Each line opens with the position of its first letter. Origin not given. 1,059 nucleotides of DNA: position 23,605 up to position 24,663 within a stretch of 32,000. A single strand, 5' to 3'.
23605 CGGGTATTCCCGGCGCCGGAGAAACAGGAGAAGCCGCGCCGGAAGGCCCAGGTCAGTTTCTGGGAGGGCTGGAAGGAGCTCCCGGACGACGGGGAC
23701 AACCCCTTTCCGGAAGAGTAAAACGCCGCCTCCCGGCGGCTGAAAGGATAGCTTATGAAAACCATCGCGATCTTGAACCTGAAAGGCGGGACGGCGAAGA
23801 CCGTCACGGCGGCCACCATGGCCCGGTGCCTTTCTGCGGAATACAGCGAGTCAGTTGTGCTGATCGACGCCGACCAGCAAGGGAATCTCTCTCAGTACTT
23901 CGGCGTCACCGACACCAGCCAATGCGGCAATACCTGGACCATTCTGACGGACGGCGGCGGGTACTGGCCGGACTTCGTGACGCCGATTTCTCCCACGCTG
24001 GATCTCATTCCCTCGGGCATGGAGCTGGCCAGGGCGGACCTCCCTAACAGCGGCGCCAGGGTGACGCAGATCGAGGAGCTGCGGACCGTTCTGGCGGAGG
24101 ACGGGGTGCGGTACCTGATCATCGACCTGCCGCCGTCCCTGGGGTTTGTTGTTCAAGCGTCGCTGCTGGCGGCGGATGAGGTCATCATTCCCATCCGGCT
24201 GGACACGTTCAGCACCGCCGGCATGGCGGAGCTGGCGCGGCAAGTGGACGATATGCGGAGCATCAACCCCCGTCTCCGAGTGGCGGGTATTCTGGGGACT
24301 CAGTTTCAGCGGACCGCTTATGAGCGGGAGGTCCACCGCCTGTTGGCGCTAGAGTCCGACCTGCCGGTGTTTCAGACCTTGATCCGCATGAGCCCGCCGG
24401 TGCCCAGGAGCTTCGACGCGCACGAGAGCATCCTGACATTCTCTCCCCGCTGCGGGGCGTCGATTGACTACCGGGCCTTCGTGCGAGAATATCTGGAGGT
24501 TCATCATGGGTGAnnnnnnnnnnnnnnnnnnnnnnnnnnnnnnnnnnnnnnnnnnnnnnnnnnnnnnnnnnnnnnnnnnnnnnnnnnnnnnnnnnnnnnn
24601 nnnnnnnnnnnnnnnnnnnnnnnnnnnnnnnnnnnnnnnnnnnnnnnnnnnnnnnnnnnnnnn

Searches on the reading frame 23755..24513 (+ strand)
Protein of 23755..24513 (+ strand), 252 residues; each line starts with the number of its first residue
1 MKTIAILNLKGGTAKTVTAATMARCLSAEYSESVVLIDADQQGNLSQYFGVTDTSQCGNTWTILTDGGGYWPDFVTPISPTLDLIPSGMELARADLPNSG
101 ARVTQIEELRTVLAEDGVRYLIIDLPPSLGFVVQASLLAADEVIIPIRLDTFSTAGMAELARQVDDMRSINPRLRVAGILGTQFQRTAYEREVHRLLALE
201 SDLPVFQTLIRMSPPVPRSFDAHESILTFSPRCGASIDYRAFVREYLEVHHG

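Call 6: search_protein_families(library=pfam, proteins=[window:23755-24513:+], max_evalue=0.01)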
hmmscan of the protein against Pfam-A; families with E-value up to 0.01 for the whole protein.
window:23755-24513:+ (252 aa): 4 families
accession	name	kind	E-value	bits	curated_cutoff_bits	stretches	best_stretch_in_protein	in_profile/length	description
PF13614.12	AAA_31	-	3.3e-30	105.8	27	1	1-175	1-176/177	AAA domain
PF01656.29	CbiA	-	2.3e-14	53.8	25.4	1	4-224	1-123/125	CobQ/CobB/MinD/ParA nucleotide binding domain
PF06564.18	CBP_BcsQ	-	5.4e-07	29.8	21.3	1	1-163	1-161/234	Cellulose biosynthesis protein BcsQ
PF10609.15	ParA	-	0.00011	22.2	27.1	1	2-130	4-124/246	NUBPL iron-transfer P-loop NTPase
